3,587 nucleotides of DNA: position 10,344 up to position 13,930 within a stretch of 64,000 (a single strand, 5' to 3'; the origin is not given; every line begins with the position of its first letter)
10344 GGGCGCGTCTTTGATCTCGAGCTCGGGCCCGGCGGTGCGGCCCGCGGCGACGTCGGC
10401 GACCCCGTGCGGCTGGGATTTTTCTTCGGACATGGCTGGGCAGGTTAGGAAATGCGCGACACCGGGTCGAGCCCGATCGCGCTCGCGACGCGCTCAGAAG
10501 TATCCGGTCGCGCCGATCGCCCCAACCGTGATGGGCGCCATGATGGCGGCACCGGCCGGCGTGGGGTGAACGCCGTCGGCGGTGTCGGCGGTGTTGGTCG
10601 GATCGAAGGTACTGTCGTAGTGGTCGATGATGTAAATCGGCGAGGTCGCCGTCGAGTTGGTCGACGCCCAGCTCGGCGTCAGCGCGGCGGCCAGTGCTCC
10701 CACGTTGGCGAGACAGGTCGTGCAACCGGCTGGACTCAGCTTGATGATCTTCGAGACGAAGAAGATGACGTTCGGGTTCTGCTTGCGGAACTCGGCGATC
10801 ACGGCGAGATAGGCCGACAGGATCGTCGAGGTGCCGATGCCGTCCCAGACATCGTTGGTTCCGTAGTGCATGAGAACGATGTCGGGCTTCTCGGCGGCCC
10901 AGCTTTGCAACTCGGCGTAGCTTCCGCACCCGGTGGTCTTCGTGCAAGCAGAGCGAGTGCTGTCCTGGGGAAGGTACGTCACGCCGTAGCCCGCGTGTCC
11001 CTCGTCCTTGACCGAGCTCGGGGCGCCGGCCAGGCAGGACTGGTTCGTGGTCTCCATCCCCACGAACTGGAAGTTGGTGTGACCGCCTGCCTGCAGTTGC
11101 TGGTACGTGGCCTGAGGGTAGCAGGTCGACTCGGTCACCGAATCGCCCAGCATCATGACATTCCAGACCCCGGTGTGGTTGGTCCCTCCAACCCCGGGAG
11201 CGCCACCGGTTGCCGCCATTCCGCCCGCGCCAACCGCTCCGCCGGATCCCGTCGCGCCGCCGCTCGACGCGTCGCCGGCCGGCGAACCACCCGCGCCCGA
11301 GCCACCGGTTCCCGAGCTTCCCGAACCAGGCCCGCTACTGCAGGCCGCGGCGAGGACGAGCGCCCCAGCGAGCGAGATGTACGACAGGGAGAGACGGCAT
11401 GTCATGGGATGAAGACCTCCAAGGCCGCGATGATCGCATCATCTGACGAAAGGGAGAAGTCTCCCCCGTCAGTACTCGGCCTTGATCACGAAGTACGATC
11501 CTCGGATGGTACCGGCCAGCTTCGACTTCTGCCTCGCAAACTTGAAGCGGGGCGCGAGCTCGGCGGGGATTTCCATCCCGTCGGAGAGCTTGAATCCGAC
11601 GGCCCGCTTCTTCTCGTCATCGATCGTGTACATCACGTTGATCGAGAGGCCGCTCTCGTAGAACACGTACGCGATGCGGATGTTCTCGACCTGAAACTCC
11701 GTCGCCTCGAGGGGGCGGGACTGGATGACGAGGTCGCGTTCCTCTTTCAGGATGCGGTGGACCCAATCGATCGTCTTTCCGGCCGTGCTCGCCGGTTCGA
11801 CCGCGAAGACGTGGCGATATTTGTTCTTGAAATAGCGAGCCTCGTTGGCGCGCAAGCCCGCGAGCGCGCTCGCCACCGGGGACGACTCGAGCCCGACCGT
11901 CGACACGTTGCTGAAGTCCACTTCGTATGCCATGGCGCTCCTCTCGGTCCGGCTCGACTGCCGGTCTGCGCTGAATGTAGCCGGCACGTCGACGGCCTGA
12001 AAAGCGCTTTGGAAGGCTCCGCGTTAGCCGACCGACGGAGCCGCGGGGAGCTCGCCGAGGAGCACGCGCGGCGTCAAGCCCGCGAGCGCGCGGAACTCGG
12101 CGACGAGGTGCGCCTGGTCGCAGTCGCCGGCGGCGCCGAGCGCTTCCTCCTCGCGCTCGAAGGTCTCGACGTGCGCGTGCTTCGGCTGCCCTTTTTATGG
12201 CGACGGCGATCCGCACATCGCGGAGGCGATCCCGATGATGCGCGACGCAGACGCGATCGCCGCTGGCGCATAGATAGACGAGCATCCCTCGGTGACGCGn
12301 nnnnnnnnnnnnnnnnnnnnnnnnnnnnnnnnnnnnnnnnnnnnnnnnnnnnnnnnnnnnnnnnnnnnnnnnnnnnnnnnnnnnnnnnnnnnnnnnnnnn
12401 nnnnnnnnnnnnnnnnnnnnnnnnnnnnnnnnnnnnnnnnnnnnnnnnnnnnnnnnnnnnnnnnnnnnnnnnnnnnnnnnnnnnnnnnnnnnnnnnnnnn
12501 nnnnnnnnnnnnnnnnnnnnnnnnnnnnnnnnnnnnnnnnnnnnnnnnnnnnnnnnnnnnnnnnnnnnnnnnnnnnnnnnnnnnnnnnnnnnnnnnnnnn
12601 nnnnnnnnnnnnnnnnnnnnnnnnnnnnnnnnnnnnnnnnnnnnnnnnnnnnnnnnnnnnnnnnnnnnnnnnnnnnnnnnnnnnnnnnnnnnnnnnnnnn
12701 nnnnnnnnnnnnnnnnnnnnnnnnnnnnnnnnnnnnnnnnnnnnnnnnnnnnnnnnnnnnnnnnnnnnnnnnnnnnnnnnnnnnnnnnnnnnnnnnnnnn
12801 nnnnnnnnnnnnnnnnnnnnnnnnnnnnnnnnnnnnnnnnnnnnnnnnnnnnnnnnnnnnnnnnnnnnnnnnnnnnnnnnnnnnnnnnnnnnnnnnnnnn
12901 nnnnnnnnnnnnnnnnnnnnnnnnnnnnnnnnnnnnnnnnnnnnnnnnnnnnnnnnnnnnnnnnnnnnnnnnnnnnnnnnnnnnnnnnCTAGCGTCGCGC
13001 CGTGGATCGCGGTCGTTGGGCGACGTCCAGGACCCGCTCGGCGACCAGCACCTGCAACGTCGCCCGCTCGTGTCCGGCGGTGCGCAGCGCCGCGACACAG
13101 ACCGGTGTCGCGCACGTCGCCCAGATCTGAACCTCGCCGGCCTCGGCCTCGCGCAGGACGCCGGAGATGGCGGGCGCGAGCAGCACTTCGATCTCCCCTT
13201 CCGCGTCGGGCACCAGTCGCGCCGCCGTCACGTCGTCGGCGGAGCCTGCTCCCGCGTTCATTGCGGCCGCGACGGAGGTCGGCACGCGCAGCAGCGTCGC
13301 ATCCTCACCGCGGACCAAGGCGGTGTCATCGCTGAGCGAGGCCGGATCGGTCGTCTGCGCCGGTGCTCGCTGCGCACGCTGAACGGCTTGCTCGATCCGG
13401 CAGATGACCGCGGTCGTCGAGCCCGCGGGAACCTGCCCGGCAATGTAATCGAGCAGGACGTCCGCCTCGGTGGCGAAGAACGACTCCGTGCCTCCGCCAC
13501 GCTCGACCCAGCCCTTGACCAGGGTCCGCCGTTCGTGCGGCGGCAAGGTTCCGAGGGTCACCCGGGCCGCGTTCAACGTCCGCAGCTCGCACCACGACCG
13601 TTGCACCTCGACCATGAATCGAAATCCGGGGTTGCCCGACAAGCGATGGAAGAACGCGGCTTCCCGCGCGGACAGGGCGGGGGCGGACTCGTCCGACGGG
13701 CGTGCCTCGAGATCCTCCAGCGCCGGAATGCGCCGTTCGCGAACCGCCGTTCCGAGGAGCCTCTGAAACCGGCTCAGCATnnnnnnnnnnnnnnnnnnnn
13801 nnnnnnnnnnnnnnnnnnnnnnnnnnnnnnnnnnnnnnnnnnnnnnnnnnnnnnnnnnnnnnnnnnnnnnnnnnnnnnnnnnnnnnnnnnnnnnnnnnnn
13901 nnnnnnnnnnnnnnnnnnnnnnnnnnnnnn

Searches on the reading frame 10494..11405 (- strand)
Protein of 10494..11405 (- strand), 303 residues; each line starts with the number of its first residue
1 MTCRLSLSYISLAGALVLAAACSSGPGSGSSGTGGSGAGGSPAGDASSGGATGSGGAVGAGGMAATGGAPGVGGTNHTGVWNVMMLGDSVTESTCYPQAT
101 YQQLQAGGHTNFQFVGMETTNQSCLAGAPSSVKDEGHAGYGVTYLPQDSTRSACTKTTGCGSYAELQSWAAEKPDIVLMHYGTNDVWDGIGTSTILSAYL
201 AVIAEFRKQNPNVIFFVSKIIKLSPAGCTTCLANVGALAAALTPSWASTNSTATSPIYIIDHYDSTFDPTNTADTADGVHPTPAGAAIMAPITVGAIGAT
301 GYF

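Call 5: search_protein_families(library=pfam, proteins=[window:10494-11405:-], max_evalue=0.1)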
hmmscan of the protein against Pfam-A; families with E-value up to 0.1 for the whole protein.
window:10494-11405:- (303 aa): 3 families
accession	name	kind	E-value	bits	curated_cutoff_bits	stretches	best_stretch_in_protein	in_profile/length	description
PF13472.12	Lipase_GDSL_2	-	8.6e-12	46.3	32.9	1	135-287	39-177/178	GDSL-like Lipase/Acylhydrolase family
PF00657.28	Lipase_GDSL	-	3.7e-09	37.5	23.6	1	60-290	27-205/208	GDSL-like Lipase/Acylhydrolase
PF04311.20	DUF459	-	0.018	14.9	27.2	0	170-188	56-74/197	Protein of unknown function (DUF459)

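Call 6: search_protein_families(library=ncbifam, proteins=[window:10494-11405:-], max_evalue=0.1)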
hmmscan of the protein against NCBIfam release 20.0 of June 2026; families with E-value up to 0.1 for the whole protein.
window:10494-11405:- (303 aa): 2 families
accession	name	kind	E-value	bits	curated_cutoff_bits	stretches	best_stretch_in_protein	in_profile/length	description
NF042969.1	AcxyGlmanDactase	equivalog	0.039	12.9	500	0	171-212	207-249/323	bifunctional acetylxylan esterase/glucomannan deacetylase AxeC2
NF042968.1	AcxylEst_AxeA1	equivalog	0.057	11.7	700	0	168-292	335-458/459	acetylxylan esterase AxeA1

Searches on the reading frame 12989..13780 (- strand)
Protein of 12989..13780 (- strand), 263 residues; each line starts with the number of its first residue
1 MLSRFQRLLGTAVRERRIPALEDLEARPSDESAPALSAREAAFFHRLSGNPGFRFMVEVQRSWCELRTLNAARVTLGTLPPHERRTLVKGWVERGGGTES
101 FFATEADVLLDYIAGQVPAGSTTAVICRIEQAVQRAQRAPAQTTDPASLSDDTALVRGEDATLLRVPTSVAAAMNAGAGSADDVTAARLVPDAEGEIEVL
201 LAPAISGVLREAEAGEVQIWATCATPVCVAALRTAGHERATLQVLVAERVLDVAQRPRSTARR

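Call 5: search_protein_families(library=pfam, proteins=[window:12989-13780:-], max_evalue=0.1)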
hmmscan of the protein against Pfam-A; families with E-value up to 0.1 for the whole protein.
window:12989-13780:- (263 aa): 0 families

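Call 6: search_protein_families(library=ncbifam, proteins=[window:12989-13780:-], max_evalue=0.1)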
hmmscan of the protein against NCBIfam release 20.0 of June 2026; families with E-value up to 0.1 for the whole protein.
window:12989-13780:- (263 aa): 0 families

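Call 41: find_homologous_proteins(query=window:12989-13780:-, max_evalue=0.001)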
Query window:12989-13780:- (263 aa): 4 proteins with E <= 0.001 among 8000 candidates.
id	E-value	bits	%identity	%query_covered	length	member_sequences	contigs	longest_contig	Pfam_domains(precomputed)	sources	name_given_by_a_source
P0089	6.1e-162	555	100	100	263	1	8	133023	-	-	-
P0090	2.3e-104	366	74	96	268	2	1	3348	-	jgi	jgi:hypothetical protein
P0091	2.1e-50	189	48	98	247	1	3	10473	-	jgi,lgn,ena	-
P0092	2.2e-32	130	40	89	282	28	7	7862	-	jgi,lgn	jgi:hypothetical protein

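Call 43: search_solved_structures(query=A3, max_evalue=10, show_alignments=2)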
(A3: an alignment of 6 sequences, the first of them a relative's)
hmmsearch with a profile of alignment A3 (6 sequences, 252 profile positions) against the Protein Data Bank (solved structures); distinct sequences matched with E-value up to 10: 1.
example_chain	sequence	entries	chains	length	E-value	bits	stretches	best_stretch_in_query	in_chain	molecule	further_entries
2oka_A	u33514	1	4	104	0.39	13.4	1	165-219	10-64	Hypothetical protein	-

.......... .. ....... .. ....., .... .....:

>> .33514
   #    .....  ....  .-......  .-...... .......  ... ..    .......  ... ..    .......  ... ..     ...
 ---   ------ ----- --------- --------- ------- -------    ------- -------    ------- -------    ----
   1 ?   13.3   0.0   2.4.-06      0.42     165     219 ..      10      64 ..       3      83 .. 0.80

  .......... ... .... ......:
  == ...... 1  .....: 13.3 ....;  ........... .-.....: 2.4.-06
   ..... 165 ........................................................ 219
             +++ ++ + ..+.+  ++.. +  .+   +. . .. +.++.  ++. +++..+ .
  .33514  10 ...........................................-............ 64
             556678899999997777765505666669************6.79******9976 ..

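Call 54: find_homologous_proteins(query=A3, max_evalue=0.001)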
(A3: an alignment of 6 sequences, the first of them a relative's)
Query A3 (6 sequences) (263 aa, profile of the alignment): 92 proteins with E <= 0.001 among 8000 candidates.
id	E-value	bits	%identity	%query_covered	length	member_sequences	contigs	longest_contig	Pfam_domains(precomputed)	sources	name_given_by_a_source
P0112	3.6e-110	385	37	80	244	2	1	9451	-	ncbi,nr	ncbi:MAG TPA: hypothetical protein VH325_18270 [Bryobacteraceae bacterium]|nr:hypothetical protein [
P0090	1.3e-108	380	74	96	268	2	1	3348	-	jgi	jgi:hypothetical protein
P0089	9.1e-108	378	100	100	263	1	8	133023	-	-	-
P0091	5.2e-97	342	48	98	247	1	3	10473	-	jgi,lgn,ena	-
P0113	3.2e-93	330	40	81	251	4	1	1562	-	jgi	-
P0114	1.9e-92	327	39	83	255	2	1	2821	-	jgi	jgi:hypothetical protein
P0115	8.4e-90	319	36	97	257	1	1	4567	-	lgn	-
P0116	3.3e-89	317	37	83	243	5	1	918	-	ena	-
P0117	3.3e-88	313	40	80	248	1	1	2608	-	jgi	jgi:hypothetical protein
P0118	1.2e-87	312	35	93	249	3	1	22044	-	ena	-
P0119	1.2e-86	308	35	77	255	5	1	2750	-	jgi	jgi:hypothetical protein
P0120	1.3e-85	305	36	95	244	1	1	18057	-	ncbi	-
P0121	2.0e-85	304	37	74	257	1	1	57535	-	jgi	jgi:hypothetical protein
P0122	1.7e-84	301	37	75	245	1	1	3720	-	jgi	jgi:hypothetical protein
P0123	6.8e-84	299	40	93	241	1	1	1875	-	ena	-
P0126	6.8e-83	296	34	79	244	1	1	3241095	-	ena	-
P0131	1.3e-79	285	35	77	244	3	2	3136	-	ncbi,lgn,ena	-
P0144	8.4e-77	276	36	80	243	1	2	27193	-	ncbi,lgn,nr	ncbi:MAG TPA: hypothetical protein VGR73_14945 [Bryobacteraceae bacterium]|nr:hypothetical protein [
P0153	4.5e-72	261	37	71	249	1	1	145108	-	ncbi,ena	-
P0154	5.4e-72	260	36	100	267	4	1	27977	-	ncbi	-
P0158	7.0e-71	257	33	97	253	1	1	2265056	-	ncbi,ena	-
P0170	4.9e-66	241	33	94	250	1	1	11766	-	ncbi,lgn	ncbi:MAG TPA: hypothetical protein VF798_03845 [Burkholderiaceae bacterium]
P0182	3.3e-62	228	34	95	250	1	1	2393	-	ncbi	-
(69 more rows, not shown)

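Call 57: find_encoding_contigs(protein=P0158, flank=6000, max_places=1)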
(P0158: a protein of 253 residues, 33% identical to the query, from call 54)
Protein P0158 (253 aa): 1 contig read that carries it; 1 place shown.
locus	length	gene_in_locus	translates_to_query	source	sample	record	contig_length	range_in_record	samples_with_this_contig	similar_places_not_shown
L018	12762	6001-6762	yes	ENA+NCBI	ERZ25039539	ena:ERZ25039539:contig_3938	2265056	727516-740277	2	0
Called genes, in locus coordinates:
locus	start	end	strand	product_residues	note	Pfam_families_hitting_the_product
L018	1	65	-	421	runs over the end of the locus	PF01979:Amidohydro_1, PF07969:Amidohydro_3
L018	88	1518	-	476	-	PF22429:HutF_N (weak), PF01979:Amidohydro_1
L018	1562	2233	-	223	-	PF05962:HutD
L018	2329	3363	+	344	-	PF02423:OCD_Mu_crystall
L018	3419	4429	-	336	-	PF00106:adh_short (weak), PF01073:3Beta_HSD, PF01370:Epimerase, PF02719:Polysacc_synt_2, PF04321:RmlD_sub_bind, PF08659:KR, PF13460:NAD_binding_10, PF16363:GDP_Man_Dehyd, +1 more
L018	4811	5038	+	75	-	-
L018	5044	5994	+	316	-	PF05114:MbnB_TglH_ChrH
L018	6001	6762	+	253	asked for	-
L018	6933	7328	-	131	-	PF01196:Ribosomal_L17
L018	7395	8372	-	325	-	PF01193:RNA_pol_L, PF01000:RNA_pol_A_bac, PF03118:RNA_pol_A_CTD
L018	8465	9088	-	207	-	PF00163:Ribosomal_S4, PF01479:S4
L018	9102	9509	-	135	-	PF00411:Ribosomal_S11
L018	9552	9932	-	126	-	PF00416:Ribosomal_S13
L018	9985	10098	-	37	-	PF00444:Ribosomal_L36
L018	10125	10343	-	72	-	PF01176:eIF-1a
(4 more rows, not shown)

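Call 58: find_encoding_contigs(protein=P0170, flank=6000, max_places=1)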
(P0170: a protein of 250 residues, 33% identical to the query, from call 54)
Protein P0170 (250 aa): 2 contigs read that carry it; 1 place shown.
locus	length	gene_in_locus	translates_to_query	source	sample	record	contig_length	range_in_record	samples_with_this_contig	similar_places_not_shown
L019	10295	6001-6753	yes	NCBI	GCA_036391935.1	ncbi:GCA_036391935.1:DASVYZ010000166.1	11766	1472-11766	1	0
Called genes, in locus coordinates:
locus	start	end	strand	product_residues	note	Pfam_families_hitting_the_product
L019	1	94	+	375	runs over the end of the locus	PF01966:HD (faint), PF13487:HD_5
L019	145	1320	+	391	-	PF03781:FGE-sulfatase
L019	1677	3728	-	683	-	-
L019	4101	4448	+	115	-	-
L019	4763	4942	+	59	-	-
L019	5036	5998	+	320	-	PF05114:MbnB_TglH_ChrH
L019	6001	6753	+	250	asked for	-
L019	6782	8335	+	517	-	PF00501:AMP-binding, PF13193:AMP-binding_C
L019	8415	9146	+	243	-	-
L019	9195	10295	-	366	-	PF00270:DEAD, PF00271:Helicase_C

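Call 59: find_encoding_contigs(protein=P0126, flank=6000, max_places=1)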
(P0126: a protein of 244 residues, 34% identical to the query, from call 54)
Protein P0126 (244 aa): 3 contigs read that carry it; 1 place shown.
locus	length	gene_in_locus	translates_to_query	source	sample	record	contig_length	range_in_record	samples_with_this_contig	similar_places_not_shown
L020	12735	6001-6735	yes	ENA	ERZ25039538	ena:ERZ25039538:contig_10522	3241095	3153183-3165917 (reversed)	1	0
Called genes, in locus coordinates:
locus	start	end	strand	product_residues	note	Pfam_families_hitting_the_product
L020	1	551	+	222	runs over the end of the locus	PF00702:Hydrolase, PF13419:HAD_2, PF13242:Hydrolase_like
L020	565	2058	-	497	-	PF10079:Rossmann-like_BshC, PF24850:CC_BshC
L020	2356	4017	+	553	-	-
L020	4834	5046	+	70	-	-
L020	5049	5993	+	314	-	PF05114:MbnB_TglH_ChrH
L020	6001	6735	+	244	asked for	-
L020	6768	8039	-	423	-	-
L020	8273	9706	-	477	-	PF02012:BNR (faint), PF15902:Sortilin-Vps10 (faint)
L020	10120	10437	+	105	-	PF01980:TrmO_N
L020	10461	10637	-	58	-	-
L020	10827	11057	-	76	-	-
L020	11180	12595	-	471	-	PF00375:SDF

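Call 64: predict_structure(alignment_id=A4)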
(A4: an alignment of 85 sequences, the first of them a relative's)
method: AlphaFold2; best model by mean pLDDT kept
length: 263 residues; sequences in the alignment: 85
mean_pLDDT: 88.3   pTM: 0.79
mean pLDDT of the five models: 88.3, 87.1, 86.5, 86.2, 86.0
residues with pLDDT >= 90: 162; 70-90: 76; 50-70: 25; < 50: 0
segments of 3 or more residues with pLDDT < 50: none
pLDDT, mean of each block of 10 residues (from residue 1): 84 82 69 78 91 93 94 94 97 88 89 95 94 91 85 96 94 78 59 83 90 98 98 98 96 87 68
secondary structure, 60 per line:
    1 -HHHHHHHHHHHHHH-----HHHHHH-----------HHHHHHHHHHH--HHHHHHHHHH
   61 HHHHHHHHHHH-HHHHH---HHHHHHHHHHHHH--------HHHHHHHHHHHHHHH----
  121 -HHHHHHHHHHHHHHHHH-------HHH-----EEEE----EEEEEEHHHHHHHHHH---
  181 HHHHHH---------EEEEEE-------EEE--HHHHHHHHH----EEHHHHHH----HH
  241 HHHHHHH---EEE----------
elements in order: H2-15 H21-26 H38-48 H51-71 H73-77 H81-93 H102-116 H122-138 E154-157 E162-167 H168-177 H181-186 E196-201 E209-211 H214-222 H229-234 H239-247 E251-253

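Call 66: fold_search(model_id=the predicted structure, library=pdb)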
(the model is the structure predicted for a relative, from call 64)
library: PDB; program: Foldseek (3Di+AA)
matches with E <= 10: 51; with E <= 0.001: 2
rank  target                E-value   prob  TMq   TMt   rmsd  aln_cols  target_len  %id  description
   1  3dee                  9.2e-05  1.00  0.50  0.63   5.6       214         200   12  CRYSTAL STRUCTURE OF A PUTATIVE REGULATORY PROTEIN INVOLVED IN TRANSCRIPTION (NGO1945) FROM NEISSERIA GONORRHOEAE FA 109 (released 2008-08-05)
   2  8hci_A                4.0e-04  1.00  0.59  0.58   7.5       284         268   14  Crystal structure of a holoenzyme Fe-free TglHI for Pseudomonas syringae Peptidyl (S) 2-mercaptoglycine biosynthesis (released 2023-08-23)
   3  8hi7_A                1.0e-03  1.00  0.56  0.55   7.1       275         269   14  Crystal structure of a holoenzyme TglHI with two Fe irons for Pseudomonas syringae Peptidyl (S) 2-mercaptoglycine bios (released 2023-08-23)
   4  7vzq_A                9.0e-01  0.77  0.25  0.11   4.1       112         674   14  The structure of GdmN V24Y/G157A/R158A/G188R mutant in complex with carbamoyl adenylate intermediate (released 2022-11-16)
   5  7vyj_B                1.2e+00  0.66  0.26  0.11   6.1       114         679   15  The structure of GdmN in complex with carbamoyl adenylate intermediate (released 2022-11-16)
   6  7dz9_C                1.2e+00  0.10  0.19  0.24  14.0       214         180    9  MbnABC complex (released 2022-03-16)
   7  9s2t                  1.5e+00  0.54  0.24  0.10   5.4       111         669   17  Carbamoyl transferase NovN involved in Novobiocin biosynthesis (released 2025-07-30)
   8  7vzy_B                1.7e+00  0.51  0.26  0.11   6.2       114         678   14  The structure of GdmN complex with AMP and 20-O-methyl-19-chloroproansamitocin (released 2022-11-16)
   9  7vx0_B                1.8e+00  0.44  0.24  0.10   6.1       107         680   15  The structure of GdmN complex with ATP (released 2022-11-16)
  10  7vx0_A                2.0e+00  0.51  0.25  0.11   4.4       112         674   13  The structure of GdmN complex with ATP (released 2022-11-16)
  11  7vzq_B                2.1e+00  0.51  0.26  0.11   5.6       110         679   14  The structure of GdmN V24Y/G157A/R158A/G188R mutant in complex with carbamoyl adenylate intermediate (released 2022-11-16)
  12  7vyj_A                2.4e+00  0.41  0.26  0.11   4.7       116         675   15  The structure of GdmN in complex with carbamoyl adenylate intermediate (released 2022-11-16)
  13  7vzu_A                3.1e+00  0.38  0.25  0.11   4.1       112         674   14  The structure of GdmN Y82F mutant (released 2022-11-16)
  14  7vzu_B                3.2e+00  0.30  0.25  0.11   5.8       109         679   15  The structure of GdmN Y82F mutant (released 2022-11-16)
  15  7fc0_C                4.2e+00  0.09  0.21  0.27  10.6       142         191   13  Reconstitution of MbnABC complex from Rugamonas rubra ATCC-43154 (GroupIII) (released 2022-03-16)
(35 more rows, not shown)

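Call 83: search_protein_families(library=pfam, alignment_id=A4, max_evalue=0.1)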
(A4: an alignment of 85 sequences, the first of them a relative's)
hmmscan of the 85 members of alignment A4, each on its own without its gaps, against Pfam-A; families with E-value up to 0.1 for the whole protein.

A. member 1, P0089 (263 aa): 0 families

B. families by the number of members that match (of 85 scanned): 7 families
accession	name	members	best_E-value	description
PF09179.16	TilS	4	0.011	TilS substrate binding domain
PF14395.11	COOH-NH2_lig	3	0.0011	Phage phiEco32-like COOH.NH2 ligase-type 2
PF13378.12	MR_MLE_C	2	0.0014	Enolase C-terminal domain-like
PF21686.3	LigD_Prim-Pol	1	0.058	LigD, primase-polymerase domain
PF24721.1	HAB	1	0.059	Half a barrel family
PF14449.11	PT-TG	1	0.068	Pre-toxin TG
PF09399.15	bCoV_lipid_BD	1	0.073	Betacoronavirus lipid binding protein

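Call 91: list_cluster_members(proteins=[P0120, P0131, P0153, P0154, P0158, P0182, P0112, P0144, P0170, P0093])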
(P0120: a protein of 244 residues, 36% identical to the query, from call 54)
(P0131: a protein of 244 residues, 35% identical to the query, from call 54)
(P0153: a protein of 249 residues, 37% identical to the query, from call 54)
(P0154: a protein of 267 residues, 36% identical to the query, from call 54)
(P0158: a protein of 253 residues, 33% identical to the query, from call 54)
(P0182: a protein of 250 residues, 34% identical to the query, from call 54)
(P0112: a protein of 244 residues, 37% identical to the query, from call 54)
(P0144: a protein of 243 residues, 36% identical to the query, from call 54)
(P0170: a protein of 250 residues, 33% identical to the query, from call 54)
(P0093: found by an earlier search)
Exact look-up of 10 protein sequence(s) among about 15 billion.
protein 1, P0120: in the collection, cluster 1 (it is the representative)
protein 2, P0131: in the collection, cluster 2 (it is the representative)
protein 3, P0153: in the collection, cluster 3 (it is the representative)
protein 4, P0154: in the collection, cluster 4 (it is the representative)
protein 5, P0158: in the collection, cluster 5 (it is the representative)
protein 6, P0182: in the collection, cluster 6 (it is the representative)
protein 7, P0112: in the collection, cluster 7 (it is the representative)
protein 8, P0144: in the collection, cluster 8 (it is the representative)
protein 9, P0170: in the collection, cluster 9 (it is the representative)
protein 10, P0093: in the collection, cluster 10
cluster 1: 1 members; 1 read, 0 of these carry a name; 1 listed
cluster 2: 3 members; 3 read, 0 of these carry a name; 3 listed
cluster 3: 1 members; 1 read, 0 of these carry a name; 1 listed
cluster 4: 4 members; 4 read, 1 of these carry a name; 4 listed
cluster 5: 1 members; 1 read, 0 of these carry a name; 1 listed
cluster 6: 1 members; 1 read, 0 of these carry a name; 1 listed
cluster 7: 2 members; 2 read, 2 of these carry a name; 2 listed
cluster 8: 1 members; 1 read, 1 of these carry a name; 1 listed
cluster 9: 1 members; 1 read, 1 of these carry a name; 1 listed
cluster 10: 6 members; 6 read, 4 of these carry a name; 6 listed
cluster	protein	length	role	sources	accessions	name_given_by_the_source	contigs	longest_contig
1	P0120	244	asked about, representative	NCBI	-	-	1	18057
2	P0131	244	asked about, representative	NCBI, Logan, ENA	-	-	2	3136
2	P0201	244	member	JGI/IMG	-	-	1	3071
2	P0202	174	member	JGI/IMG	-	-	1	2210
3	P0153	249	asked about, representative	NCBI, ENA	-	-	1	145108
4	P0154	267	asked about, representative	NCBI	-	-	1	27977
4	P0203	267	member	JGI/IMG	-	hypothetical protein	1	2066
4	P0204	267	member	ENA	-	-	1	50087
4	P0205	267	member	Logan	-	-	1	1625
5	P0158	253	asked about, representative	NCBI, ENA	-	-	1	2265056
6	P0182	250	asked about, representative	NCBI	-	-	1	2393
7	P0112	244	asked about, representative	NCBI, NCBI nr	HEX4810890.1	MAG TPA: hypothetical protein VH325_18270 [Bryobacteraceae bacterium] | hypothetical protein [Bryobacteraceae bacterium]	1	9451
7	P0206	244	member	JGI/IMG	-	hypothetical protein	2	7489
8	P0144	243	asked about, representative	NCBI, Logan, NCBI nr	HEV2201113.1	MAG TPA: hypothetical protein VGR73_14945 [Bryobacteraceae bacterium] | hypothetical protein [Bryobacteraceae bacterium]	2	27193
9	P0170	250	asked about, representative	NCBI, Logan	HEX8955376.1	MAG TPA: hypothetical protein VF798_03845 [Burkholderiaceae bacterium]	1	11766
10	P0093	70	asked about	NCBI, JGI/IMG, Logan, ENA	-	hypothetical protein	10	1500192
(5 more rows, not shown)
